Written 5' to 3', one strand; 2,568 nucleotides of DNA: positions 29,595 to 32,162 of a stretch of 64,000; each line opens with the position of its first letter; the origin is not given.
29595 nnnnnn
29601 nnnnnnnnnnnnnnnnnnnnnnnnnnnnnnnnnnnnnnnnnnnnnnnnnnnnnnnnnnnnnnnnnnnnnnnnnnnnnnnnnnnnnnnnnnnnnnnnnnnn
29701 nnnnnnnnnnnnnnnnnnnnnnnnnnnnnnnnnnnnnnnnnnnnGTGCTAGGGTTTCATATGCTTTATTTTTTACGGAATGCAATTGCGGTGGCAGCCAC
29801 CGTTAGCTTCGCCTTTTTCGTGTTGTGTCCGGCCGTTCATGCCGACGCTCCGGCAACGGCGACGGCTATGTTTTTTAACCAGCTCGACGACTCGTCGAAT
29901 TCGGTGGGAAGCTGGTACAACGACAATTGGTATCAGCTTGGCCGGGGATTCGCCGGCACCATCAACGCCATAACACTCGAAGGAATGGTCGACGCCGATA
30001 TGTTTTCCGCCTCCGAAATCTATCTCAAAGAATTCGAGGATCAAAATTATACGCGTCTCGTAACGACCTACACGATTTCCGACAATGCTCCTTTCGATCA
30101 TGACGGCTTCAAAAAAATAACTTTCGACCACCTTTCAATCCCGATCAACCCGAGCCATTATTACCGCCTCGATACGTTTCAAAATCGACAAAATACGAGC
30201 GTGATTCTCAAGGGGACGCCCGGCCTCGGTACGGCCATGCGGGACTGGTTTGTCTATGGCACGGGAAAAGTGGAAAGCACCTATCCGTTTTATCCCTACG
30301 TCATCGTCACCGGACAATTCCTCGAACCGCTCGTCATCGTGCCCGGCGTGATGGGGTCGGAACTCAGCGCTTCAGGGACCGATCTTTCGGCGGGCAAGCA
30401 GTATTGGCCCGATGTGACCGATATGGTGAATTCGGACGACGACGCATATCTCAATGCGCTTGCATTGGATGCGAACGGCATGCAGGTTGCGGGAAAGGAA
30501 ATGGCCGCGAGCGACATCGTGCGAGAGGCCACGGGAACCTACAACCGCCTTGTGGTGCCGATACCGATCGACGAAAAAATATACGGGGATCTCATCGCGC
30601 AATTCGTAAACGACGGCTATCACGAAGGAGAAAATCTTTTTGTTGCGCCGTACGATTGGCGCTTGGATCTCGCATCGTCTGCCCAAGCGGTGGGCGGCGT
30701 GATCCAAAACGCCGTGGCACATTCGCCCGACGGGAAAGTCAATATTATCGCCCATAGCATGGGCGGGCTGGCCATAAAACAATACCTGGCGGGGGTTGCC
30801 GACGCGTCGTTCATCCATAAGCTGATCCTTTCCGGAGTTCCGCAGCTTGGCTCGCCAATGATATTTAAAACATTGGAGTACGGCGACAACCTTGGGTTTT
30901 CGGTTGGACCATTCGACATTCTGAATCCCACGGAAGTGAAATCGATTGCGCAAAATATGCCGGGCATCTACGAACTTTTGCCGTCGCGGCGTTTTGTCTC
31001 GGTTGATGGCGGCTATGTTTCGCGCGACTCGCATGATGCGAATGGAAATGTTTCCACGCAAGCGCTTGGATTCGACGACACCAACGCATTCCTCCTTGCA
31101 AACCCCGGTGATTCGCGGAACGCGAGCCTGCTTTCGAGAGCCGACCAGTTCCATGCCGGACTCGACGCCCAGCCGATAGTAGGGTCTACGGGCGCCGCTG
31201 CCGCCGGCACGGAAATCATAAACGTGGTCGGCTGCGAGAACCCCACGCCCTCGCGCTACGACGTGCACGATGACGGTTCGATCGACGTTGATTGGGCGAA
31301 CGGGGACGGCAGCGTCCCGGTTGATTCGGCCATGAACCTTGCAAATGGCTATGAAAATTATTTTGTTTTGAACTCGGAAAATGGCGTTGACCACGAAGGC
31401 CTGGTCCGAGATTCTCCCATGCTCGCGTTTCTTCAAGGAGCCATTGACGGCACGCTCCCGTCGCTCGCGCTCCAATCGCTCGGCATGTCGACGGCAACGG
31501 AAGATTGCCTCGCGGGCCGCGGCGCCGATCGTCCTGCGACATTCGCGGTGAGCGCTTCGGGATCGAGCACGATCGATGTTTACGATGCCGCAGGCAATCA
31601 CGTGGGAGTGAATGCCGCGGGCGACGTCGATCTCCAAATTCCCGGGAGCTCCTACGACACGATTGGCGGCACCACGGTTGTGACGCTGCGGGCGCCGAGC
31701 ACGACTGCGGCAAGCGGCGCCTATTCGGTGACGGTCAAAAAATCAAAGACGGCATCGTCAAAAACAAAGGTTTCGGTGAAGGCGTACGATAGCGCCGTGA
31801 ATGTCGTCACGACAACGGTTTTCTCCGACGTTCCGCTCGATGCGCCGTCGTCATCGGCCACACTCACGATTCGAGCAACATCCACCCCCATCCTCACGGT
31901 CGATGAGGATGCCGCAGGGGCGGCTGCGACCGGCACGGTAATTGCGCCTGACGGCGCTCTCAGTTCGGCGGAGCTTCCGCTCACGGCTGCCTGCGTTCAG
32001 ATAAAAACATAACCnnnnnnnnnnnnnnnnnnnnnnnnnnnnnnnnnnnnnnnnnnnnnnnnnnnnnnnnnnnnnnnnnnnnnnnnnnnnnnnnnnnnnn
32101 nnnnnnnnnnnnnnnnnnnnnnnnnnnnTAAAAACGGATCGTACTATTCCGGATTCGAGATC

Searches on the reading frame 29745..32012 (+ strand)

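Call 25: search_protein_families(library=pfam, proteins=[window:29745-32012:+], max_evalue=0.001)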
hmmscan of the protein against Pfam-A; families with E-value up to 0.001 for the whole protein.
window:29745-32012:+ (755 aa): 1 family
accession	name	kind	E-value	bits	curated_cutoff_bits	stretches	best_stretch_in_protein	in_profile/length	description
PF02450.21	LCAT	-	6.7e-19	68.8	21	1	278-419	67-210/392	Lecithin:cholesterol acyltransferase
